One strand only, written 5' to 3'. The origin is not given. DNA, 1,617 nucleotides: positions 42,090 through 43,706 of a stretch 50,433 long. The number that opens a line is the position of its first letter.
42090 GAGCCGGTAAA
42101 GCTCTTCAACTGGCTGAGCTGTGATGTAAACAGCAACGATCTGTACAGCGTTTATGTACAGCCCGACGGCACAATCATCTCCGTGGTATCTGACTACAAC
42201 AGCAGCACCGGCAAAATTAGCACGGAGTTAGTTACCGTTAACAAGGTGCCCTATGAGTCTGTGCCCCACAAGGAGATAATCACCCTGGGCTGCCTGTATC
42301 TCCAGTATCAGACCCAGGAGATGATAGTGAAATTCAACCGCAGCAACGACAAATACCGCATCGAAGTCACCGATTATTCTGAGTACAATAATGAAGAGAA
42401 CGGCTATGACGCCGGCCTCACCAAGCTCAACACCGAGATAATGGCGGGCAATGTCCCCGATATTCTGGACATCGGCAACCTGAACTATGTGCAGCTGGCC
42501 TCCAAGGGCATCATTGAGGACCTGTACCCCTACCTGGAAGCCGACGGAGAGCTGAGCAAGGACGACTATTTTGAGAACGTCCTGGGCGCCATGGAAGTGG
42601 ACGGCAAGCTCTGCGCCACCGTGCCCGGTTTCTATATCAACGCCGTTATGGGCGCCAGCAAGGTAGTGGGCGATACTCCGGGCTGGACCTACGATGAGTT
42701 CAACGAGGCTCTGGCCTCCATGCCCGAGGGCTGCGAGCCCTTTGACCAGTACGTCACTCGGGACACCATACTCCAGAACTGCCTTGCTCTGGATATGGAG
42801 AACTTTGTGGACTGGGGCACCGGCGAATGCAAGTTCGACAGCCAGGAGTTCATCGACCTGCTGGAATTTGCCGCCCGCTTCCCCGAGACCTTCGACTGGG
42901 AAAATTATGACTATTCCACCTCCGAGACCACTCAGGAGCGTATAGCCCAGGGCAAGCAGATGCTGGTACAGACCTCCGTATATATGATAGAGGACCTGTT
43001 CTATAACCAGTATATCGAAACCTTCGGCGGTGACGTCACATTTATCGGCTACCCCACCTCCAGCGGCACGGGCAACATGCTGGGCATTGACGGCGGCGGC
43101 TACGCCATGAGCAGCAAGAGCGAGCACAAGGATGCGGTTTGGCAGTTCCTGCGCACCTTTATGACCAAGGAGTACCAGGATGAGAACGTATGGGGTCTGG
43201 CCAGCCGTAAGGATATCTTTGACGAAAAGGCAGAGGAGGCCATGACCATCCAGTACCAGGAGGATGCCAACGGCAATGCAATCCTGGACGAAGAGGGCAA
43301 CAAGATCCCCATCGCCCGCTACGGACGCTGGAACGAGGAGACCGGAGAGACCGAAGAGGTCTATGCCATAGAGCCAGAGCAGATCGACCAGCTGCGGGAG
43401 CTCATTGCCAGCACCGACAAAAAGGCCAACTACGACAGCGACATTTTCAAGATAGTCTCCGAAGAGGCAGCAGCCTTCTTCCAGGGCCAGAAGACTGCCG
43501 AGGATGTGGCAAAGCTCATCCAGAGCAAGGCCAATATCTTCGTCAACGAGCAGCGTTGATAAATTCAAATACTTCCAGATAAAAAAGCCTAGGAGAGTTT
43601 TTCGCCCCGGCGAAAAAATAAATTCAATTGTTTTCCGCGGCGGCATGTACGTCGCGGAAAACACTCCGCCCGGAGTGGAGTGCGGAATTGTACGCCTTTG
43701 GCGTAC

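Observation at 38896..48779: Seven-gene envelope locus: two-component system facing a fused lipoprotein, two importer permeases, a membrane-fusion protein and a MacB-ectodomain-only protein, with no ATPase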

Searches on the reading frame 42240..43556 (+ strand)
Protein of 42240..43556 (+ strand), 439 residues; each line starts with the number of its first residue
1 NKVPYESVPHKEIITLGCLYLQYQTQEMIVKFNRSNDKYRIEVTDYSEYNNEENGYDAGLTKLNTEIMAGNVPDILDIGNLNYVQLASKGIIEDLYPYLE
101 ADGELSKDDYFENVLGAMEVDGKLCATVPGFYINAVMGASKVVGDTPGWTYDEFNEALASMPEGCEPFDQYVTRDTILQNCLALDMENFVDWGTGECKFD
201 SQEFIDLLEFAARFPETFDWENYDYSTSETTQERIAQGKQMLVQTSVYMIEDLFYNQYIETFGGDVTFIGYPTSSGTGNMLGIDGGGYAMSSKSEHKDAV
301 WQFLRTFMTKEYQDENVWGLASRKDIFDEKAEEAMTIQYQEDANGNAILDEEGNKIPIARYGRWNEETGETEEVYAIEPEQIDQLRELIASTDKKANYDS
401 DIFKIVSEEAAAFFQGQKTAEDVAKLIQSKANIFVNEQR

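Call 50: search_solved_structures(query=window:42240-43556:+, max_evalue=1e-8, show_alignments=1)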
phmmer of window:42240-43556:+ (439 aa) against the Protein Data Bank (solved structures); distinct sequences matched with E-value up to 1e-8: 1.
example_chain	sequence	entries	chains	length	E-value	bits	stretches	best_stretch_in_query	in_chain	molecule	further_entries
7x0o_A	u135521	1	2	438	1.1e-17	67.1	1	54-437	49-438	CbpC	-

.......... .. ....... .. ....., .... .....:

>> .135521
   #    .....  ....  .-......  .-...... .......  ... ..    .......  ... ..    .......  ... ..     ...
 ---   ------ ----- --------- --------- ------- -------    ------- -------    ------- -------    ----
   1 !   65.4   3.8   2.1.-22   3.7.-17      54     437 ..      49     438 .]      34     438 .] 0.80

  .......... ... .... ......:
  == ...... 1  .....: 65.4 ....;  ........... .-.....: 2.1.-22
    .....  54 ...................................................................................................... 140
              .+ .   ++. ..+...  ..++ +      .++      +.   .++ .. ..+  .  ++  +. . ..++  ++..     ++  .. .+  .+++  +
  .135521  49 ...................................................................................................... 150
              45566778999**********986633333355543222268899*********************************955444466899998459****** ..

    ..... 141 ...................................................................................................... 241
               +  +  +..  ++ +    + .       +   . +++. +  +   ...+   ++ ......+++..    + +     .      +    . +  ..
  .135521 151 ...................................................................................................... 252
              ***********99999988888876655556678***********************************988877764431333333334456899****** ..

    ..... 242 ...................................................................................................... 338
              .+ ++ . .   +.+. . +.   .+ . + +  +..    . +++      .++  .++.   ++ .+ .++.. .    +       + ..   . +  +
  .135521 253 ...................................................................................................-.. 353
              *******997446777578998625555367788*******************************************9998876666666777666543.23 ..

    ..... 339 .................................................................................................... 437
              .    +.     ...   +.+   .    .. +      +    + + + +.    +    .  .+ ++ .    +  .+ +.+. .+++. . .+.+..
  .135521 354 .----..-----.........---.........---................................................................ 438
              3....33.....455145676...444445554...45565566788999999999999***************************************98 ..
